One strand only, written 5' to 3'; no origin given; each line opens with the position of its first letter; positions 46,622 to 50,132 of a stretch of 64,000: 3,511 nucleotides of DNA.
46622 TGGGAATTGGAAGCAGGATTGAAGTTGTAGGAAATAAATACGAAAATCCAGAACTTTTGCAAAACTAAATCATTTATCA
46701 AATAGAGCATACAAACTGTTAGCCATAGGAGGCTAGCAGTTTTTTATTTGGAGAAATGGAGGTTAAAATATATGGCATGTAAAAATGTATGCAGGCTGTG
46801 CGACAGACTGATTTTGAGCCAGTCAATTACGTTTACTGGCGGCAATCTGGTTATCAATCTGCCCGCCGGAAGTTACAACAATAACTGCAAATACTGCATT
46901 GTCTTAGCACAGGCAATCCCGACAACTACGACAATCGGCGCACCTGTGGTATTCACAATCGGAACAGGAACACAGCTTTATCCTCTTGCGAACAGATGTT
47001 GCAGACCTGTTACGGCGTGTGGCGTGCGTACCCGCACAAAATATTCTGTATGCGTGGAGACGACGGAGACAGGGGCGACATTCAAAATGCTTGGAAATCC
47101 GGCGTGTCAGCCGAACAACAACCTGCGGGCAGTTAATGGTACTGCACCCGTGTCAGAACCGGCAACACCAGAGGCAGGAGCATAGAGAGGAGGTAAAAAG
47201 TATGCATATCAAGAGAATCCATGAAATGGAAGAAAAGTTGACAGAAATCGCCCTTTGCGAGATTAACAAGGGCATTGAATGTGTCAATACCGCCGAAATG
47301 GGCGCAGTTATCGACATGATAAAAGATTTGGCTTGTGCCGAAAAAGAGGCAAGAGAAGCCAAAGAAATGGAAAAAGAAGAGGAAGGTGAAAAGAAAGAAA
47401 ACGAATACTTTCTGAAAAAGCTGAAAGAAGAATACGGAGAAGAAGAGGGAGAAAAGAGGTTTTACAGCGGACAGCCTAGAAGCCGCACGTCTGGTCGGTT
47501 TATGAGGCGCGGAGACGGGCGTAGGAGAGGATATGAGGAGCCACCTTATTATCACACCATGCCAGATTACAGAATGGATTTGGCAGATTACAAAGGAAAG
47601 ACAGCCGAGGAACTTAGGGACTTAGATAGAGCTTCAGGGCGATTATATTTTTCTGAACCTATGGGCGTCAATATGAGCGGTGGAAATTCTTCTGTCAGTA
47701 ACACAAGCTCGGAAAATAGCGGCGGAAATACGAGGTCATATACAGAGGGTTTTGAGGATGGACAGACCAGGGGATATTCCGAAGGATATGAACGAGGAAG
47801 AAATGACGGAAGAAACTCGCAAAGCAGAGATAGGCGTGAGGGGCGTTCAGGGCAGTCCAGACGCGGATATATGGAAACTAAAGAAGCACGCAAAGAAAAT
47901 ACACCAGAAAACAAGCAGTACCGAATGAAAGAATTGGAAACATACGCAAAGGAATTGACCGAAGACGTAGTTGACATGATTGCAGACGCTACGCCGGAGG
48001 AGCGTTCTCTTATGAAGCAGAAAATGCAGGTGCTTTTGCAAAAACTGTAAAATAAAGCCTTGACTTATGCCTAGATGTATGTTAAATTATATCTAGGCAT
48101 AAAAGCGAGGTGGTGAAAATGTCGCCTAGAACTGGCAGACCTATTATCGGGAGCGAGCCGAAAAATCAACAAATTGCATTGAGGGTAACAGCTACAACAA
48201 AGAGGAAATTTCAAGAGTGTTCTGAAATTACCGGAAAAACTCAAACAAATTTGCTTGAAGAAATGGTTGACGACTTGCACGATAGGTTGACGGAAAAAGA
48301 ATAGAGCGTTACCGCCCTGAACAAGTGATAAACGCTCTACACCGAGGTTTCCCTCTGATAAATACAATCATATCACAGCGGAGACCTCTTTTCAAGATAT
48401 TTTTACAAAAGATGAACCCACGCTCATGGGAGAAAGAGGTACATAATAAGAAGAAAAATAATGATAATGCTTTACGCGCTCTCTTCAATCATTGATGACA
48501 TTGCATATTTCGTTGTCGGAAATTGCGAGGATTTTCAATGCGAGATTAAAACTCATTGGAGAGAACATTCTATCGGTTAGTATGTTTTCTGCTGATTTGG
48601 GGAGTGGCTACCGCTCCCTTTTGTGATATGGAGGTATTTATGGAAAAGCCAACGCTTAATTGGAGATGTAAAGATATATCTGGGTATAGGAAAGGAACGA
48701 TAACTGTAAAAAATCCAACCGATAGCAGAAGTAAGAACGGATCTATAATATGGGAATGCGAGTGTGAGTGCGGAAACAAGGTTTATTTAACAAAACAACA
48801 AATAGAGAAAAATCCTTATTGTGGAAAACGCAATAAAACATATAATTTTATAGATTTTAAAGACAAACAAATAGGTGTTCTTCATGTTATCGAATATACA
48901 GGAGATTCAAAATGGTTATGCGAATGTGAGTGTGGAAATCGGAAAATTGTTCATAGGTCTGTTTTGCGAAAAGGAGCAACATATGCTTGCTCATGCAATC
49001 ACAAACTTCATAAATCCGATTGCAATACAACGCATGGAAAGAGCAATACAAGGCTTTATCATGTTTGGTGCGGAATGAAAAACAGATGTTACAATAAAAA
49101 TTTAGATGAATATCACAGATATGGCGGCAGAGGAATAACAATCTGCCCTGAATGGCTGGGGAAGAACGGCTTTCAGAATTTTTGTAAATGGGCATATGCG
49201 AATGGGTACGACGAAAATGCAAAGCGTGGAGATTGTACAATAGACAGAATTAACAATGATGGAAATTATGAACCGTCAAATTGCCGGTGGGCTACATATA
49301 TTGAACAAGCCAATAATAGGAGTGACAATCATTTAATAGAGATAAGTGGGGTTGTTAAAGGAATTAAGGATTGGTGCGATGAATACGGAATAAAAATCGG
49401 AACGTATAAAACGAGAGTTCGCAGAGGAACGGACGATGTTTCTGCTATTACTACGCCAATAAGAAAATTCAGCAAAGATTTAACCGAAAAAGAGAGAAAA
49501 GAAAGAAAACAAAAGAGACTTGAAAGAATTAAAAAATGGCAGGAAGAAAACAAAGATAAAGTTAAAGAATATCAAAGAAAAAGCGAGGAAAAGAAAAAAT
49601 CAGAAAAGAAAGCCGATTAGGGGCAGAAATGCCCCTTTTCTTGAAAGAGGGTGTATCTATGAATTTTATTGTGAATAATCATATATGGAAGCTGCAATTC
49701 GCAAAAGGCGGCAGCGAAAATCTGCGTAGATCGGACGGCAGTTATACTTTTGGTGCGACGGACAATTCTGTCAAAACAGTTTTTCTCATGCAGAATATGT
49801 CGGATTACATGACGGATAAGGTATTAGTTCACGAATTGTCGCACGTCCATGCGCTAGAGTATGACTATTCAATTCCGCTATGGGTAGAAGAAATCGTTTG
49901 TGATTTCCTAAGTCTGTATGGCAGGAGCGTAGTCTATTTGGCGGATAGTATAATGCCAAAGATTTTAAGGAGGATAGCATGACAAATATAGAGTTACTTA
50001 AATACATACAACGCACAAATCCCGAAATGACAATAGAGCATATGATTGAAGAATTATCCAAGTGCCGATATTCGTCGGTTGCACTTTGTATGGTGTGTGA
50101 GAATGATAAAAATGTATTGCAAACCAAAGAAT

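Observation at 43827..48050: Cluster of Gln-rich, Gly/Cys-rich and Cys-rich low-complexity proteins under RHH control, with no family I can name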

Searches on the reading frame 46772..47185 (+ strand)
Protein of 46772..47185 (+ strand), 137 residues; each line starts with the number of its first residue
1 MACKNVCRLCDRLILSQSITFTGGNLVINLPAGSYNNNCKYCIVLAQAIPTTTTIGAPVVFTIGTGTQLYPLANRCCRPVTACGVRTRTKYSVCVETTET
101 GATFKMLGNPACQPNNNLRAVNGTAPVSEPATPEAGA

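Call 3: search_protein_families(library=pfam, max_evalue=1, proteins=[window:46772-47185:+])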
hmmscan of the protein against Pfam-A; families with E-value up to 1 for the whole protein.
window:46772-47185:+ (137 aa): 0 families

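Call 4: search_protein_families(library=phrogs, max_evalue=1, proteins=[window:46772-47185:+])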
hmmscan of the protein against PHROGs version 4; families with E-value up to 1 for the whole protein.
window:46772-47185:+ (137 aa): 1 family
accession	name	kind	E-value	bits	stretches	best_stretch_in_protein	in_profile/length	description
phrog_31654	-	unknown function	0.0065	17.4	1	19-94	29-105/141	-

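Call 21: search_protein_families(library=ncbifam, max_evalue=1, proteins=[window:46772-47185:+])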
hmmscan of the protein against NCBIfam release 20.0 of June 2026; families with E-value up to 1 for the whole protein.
window:46772-47185:+ (137 aa): 1 family
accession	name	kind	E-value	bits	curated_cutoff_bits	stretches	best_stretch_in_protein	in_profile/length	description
NF004922.0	PRK06279.1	equivalog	0.099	13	99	1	7-31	45-69/100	putative monovalent cation/H+ antiporter subunit E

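Call 22: search_protein_families(library=padloc, max_evalue=1, proteins=[window:46772-47185:+])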
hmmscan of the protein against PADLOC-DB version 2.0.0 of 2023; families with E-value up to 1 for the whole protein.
window:46772-47185:+ (137 aa): 0 families

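Call 24: find_homologous_proteins(query=window:46772-47185:+)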
Query window:46772-47185:+ (137 aa): 3839 proteins with E <= 0.001 among 3858 candidates; the best 120 are listed.
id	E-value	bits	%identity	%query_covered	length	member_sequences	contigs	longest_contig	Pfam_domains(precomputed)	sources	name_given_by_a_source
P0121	5.8e-80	284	93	100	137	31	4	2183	-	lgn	-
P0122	2.5e-79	282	92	100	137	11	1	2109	-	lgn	-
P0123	3.9e-77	275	92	99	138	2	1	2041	-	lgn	-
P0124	4.1e-77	275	92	99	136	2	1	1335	-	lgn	-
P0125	1.7e-76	273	91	99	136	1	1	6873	-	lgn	-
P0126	3.3e-76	272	90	100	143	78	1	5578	-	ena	-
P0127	9.5e-76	270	95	90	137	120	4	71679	-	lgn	-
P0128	9.9e-76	270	90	99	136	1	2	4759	-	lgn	-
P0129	2.4e-75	269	90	99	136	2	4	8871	-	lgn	-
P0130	2.6e-75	269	91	99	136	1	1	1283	-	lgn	-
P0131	5.1e-75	268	92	100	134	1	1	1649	-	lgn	-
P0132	5.8e-75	268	91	99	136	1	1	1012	-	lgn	-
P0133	5.9e-75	268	93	90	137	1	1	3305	-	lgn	-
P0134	8.7e-75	267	90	100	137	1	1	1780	-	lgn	-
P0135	1.0e-74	267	92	97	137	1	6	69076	-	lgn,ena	-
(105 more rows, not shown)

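Call 25: search_solved_structures(query=window:46772-47185:+, max_evalue=10)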
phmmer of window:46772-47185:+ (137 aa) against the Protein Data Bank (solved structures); distinct sequences matched with E-value up to 10: 0.

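Call 53: predict_structure(alignment_id=A5)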
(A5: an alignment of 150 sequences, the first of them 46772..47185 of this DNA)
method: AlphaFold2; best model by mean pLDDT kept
length: 137 residues; sequences in the alignment: 150
mean_pLDDT: 77.6   pTM: 0.66
mean pLDDT of the five models: 77.6, 77.0, 76.3, 75.6, 68.3
residues with pLDDT >= 90: 27; 70-90: 74; 50-70: 22; < 50: 14
segments of 3 or more residues with pLDDT < 50: 1-7, 135-137
pLDDT, mean of each block of 10 residues (from residue 1): 47 88 91 87 89 87 88 85 86 86 84 58 54 48
secondary structure, 60 per line:
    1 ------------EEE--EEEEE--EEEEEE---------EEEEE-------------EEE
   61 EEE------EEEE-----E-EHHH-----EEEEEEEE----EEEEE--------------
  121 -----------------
elements in order: E13-15 E18-22 E25-30 E40-44 E58-63 E70-73 E90-97 E102-106

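Call 56: fold_search(model_id=the predicted structure, library=pdb)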
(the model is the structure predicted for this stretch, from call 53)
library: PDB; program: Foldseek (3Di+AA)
matches with E <= 10: 190; with E <= 0.001: 0
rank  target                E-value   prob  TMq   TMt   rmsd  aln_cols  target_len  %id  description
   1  8d0b_C                3.6e-01  0.25  0.27  0.30   8.7        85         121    8  Human CST-DNA polymerase alpha/primase preinitiation complex bound to 4xTEL-foldback template (released 2022-06-22)
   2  9b45_2                3.8e-01  0.66  0.45  0.22   5.6       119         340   11  Pseudomonas phage Pa193 baseplate complex and tail fiber (released 2024-10-16)
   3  3kdf_D                4.1e-01  0.14  0.24  0.26  11.0       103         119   13  X-ray Crystal Structure of the Human Replication Protein A Complex from Wheat Germ Cell Free Expression (released 2009-12-01)
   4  2pi2_B                4.6e-01  0.14  0.24  0.25  11.1        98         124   14  Full-length Replication protein A subunits RPA14 and RPA32 (released 2007-10-16)
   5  3ur1_A                5.5e-01  0.21  0.28  0.16  12.6        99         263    5  The structure of a ternary complex between CheA domains P4 and P5 with CheW and with a truncated fragment of TM14, a c (released 2012-03-07)
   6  3kdf_B                5.9e-01  0.15  0.23  0.26   6.5        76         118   12  X-ray Crystal Structure of the Human Replication Protein A Complex from Wheat Germ Cell Free Expression (released 2009-12-01)
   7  2pqa_A                5.9e-01  0.10  0.24  0.24  11.1       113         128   11  Crystal Structure of Full-length Human RPA 14/32 Heterodimer (released 2007-11-13)
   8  8rk2_B                6.6e-01  0.11  0.25  0.29  12.3       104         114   12  Human Replication protein A (RPA; trimeric core) - ssDNA complex (released 2024-04-24)
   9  1l1o_B                7.0e-01  0.12  0.25  0.27   8.1        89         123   13  Structure of the human Replication Protein A (RPA) trimerization core (released 2002-06-05)
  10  2ztd_B                8.4e-01  0.15  0.27  0.22   5.8        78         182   12  MtRuvA Form III (released 2009-05-05)
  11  2h5x_B                8.4e-01  0.13  0.24  0.20   5.9        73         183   14  RuvA from Mycobacterium tuberculosis (released 2006-08-15)
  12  2z6k_A                8.4e-01  0.11  0.25  0.26  11.4        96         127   14  Crystal structure of full-length human RPA14/32 heterodimer (released 2007-12-04)
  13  4gop_B                8.9e-01  0.12  0.24  0.26   7.9        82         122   11  Structure and Conformational Change of a Replication Protein A Heterotrimer Bound to ssDNA (released 2012-11-28)
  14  2pi2_D                9.5e-01  0.13  0.23  0.25   6.7        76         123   14  Full-length Replication protein A subunits RPA14 and RPA32 (released 2007-10-16)
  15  9f4a_LS               1.0e+00  0.09  0.26  0.08   8.3       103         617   13  Interface between baseplate cup and extended tail tube/sheath of Klebsiella phage KP1 variant vB_Kpn_Lilla1 (released 2025-05-14)
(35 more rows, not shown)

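Call 58: fold_search(model_id=the predicted structure, library=viral)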
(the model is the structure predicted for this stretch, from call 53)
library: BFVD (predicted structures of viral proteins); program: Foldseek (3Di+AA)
matches with E <= 10: 414; with E <= 0.001: 19
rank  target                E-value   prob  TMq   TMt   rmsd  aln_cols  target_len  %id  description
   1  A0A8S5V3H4            5.1e-16  1.00  0.77  0.86   5.8       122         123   55  Uncharacterized protein [Myoviridae sp. ctk6V34]
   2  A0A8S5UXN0            8.6e-11  1.00  0.67  0.69   7.7       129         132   31  Uncharacterized protein [Podoviridae sp. ctW0z17]
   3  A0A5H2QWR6            1.0e-10  1.00  0.66  0.71   6.0       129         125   28  (no name in the UniProt tables at hand)
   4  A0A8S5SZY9            5.9e-08  1.00  0.64  0.79   1.9       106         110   18  Uncharacterized protein [Myoviridae sp. ctWb16]
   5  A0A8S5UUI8            6.3e-08  1.00  0.63  0.52   7.4       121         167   18  Uncharacterized protein [Myoviridae sp. ctP6q2]
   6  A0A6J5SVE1            3.4e-05  1.00  0.48  0.14   5.2       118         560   15  Uncharacterized protein (Fragment) [uncultured Caudovirales phage]
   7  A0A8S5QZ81            4.1e-05  1.00  0.60  0.67   3.1       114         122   10  Uncharacterized protein [Siphoviridae sp. ctyvQ1]
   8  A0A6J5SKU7            4.6e-05  1.00  0.47  0.18   7.8       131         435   16  Uncharacterized protein (Fragment) [uncultured Caudovirales phage]
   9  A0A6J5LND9            1.7e-04  1.00  0.44  0.16   4.2       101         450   18  Uncharacterized protein [uncultured Caudovirales phage]
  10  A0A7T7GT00            3.0e-04  1.00  0.49  0.10   5.4       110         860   14  (no name in the UniProt tables at hand)
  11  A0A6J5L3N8            3.0e-04  1.00  0.46  0.17   4.5       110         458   11  Bacteriophage T7 tail fibre protein [uncultured Caudovirales phage]
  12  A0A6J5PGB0            3.8e-04  1.00  0.50  0.20   6.8       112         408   13  Coiled stalk of trimeric autotransporter adhesin [uncultured Caudovirales phage]
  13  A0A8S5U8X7            4.1e-04  1.00  0.53  0.27   5.5       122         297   10  Hyaluronase tail fiber protein [Myoviridae sp. ctZhz2]
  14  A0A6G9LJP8            4.1e-04  1.00  0.49  0.10   5.4       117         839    9  Tail fiber protein [Pseudomonas phage Epa13]
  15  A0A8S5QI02            4.1e-04  1.00  0.48  0.33   7.0       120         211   12  Uncharacterized protein [Siphoviridae sp. ctLgc23]
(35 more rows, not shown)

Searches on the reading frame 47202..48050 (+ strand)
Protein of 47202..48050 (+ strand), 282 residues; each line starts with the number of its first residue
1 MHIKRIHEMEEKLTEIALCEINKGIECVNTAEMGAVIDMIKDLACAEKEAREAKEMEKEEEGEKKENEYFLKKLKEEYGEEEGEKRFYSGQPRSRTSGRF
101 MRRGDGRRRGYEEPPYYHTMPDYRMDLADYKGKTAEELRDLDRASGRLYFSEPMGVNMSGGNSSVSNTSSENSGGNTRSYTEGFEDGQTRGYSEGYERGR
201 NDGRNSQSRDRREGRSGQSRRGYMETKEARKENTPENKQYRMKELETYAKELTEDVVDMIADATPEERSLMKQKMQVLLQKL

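Call 3: search_protein_families(library=pfam, max_evalue=1, proteins=[window:47202-48050:+])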
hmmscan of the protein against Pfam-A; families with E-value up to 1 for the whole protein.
window:47202-48050:+ (282 aa): 1 family
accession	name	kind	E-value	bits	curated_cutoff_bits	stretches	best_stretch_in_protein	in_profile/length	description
PF09811.14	Yae1_N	-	0.036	14.2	27.5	1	180-203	2-25/39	Essential protein Yae1, N terminal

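Call 4: search_protein_families(library=phrogs, max_evalue=1, proteins=[window:47202-48050:+])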
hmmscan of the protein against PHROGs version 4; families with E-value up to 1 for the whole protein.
window:47202-48050:+ (282 aa): 1 family
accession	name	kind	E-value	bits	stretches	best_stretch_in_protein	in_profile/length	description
phrog_3200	-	unknown function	0.082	12.3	1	184-263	96-178/683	-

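Call 21: search_protein_families(library=ncbifam, max_evalue=1, proteins=[window:47202-48050:+])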
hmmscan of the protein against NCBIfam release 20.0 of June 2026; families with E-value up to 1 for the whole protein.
window:47202-48050:+ (282 aa): 5 families
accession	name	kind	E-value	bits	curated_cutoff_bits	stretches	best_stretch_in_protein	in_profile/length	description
NF009925.1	PRK13386.1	equivalog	0.00013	21.3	192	1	168-235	27-91/228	flagellar assembly protein FliH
NF004267.1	PRK05687.1-3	equivalog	0.0011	18.1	293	1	178-206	74-102/266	flagellar assembly protein FliH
NF004270.2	PRK05687.2-1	equivalog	0.011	15.3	180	1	175-207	54-86/223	flagellar assembly protein FliH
NF004266.1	PRK05687.1-1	equivalog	0.019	14.5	260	1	177-207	55-85/230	flagellar assembly protein FliH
NF008074.0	PRK10811.1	equivalog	0.46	8.1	908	1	49-118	744-814/1068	ribonuclease E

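Call 22: search_protein_families(library=padloc, max_evalue=1, proteins=[window:47202-48050:+])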
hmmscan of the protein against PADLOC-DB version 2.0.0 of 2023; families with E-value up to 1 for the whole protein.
window:47202-48050:+ (282 aa): 0 families

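Call 80: search_solved_structures(query=A10, max_evalue=10)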
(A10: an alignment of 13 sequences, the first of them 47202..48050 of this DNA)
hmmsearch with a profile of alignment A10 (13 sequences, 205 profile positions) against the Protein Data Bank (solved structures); distinct sequences matched with E-value up to 10: 6.
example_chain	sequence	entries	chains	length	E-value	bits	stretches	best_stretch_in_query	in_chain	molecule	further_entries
4cuc_A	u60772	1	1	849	0.17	15.3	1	23-113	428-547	BETA-GALACTOSIDASE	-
4cu6_A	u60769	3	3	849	0.28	14.6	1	23-113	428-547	BETA-GALACTOSIDASE | GLYCOSIDE HYDROLASE 2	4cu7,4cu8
8hdv_A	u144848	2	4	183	1.2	12.7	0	157-204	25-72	De novo design cavitated protein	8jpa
2djv_A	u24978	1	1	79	1.2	12.7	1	6-57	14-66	Methionyl-tRNA synthetase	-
8wy1_A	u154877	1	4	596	2.8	11.4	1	142-204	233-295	Glycosyltransferase 36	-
9k6o_A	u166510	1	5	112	5.6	10.4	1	9-55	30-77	C5-Zn1-HEHE-1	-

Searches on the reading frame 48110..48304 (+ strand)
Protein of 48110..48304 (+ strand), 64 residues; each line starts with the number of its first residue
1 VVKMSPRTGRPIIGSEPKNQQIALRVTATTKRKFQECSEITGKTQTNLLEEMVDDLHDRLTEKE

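Call 3: search_protein_families(library=pfam, max_evalue=1, proteins=[window:48110-48304:+])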
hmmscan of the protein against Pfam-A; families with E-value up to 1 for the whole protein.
window:48110-48304:+ (64 aa): 2 families
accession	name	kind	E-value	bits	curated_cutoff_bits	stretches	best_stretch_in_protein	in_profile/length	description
PF10723.15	RepB-RCR_reg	-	0.048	14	21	1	21-57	41-77/81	Replication regulatory protein RepB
PF18146.6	CinA_KH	-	0.078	13.5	27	1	9-41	25-56/73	Damage-inducible protein CinA KH domain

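Call 4: search_protein_families(library=phrogs, max_evalue=1, proteins=[window:48110-48304:+])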
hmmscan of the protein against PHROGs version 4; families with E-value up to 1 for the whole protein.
window:48110-48304:+ (64 aa): 5 families
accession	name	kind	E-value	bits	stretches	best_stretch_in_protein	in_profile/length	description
phrog_876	-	transcription regulation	2e-07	31.8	1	3-62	53-110/239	transcriptional repressor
phrog_22139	-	unknown function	0.036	15.3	1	16-39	24-47/66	-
phrog_23434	-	unknown function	0.047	15.3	1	29-61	20-52/63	-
phrog_10531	-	unknown function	0.23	13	1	18-52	5-39/89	-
phrog_26235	-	unknown function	0.27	12.8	1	9-33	22-46/58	-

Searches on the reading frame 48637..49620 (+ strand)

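Call 3: search_protein_families(library=pfam, max_evalue=1, proteins=[window:48637-49620:+])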
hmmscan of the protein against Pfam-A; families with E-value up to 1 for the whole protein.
window:48637-49620:+ (327 aa): 1 family
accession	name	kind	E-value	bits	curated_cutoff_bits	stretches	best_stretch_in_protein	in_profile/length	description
PF09082.15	DUF1922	-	0.096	13.3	30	1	38-67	4-31/56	Domain of unknown function (DUF1922)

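Call 4: search_protein_families(library=phrogs, max_evalue=1, proteins=[window:48637-49620:+])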
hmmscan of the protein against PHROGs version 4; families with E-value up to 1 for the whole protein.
window:48637-49620:+ (327 aa): 11 families
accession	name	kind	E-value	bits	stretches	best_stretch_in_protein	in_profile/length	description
phrog_374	-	DNA, RNA and nucleotide metabolism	1.9e-66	226.2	1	12-320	130-455/617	HNH endonuclease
phrog_3377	-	DNA, RNA and nucleotide metabolism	2.4e-49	168.8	1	130-308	4-174/196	HNH endonuclease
phrog_8790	-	DNA, RNA and nucleotide metabolism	1.8e-30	107.7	1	132-246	17-115/241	restriction endonuclease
phrog_2081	-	DNA, RNA and nucleotide metabolism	2.9e-27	96.9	1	37-270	9-245/433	HNH endonuclease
phrog_953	-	DNA, RNA and nucleotide metabolism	4.7e-14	53.5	1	131-219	215-296/420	HNH endonuclease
phrog_18493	-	unknown function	0.00045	21.3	1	68-136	54-129/136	-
phrog_4578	-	DNA, RNA and nucleotide metabolism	0.0022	18.9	1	201-292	31-124/130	HNH endonuclease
phrog_1065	-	unknown function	0.0088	16.9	1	248-313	114-178/192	-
phrog_38544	-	unknown function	0.016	15.9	1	33-73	80-120/241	-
phrog_15625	-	unknown function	0.054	14.7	0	85-105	48-69/133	-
phrog_1864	-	unknown function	0.3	12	0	240-264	20-44/73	-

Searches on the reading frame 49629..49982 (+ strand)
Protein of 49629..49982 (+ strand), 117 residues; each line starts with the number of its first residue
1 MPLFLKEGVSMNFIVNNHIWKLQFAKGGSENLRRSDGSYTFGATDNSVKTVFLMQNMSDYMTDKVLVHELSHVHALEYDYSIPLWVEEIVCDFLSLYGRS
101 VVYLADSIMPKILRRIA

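Call 22: search_protein_families(library=padloc, max_evalue=1, proteins=[window:49629-49982:+])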
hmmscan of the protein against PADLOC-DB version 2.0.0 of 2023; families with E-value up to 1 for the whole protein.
window:49629-49982:+ (117 aa): 0 families

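Call 29: search_protein_families(library=pfam, max_evalue=1, proteins=[window:49629-49982:+])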
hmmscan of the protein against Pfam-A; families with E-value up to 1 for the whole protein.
window:49629-49982:+ (117 aa): 4 families
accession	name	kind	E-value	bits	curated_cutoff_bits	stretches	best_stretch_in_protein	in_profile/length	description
PF20573.4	DUF6782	-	0.0078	15.9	27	1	31-74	58-102/241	Putative metallopeptidase family (DUF6782)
PF06114.19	Peptidase_M78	-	0.018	15.3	22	1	24-80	10-60/123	IrrE N-terminal-like domain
PF16545.11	CCM2_C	-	0.099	13.2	27.3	1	45-110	4-69/100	Cerebral cavernous malformation protein, harmonin-homology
PF04450.18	BSP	-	0.13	12.5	23.8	1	42-96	83-136/207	Peptidase of plants and bacteria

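Call 86: search_protein_families(library=phrogs, max_evalue=0.01, proteins=[window:49629-49982:+])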
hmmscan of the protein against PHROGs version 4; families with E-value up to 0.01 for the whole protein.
window:49629-49982:+ (117 aa): 2 families
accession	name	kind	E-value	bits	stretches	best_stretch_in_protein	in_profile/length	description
phrog_1233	-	unknown function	1.1e-05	25.7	1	33-110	29-109/306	-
phrog_13742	-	other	0.00072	20.2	1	30-82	27-79/248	peptidase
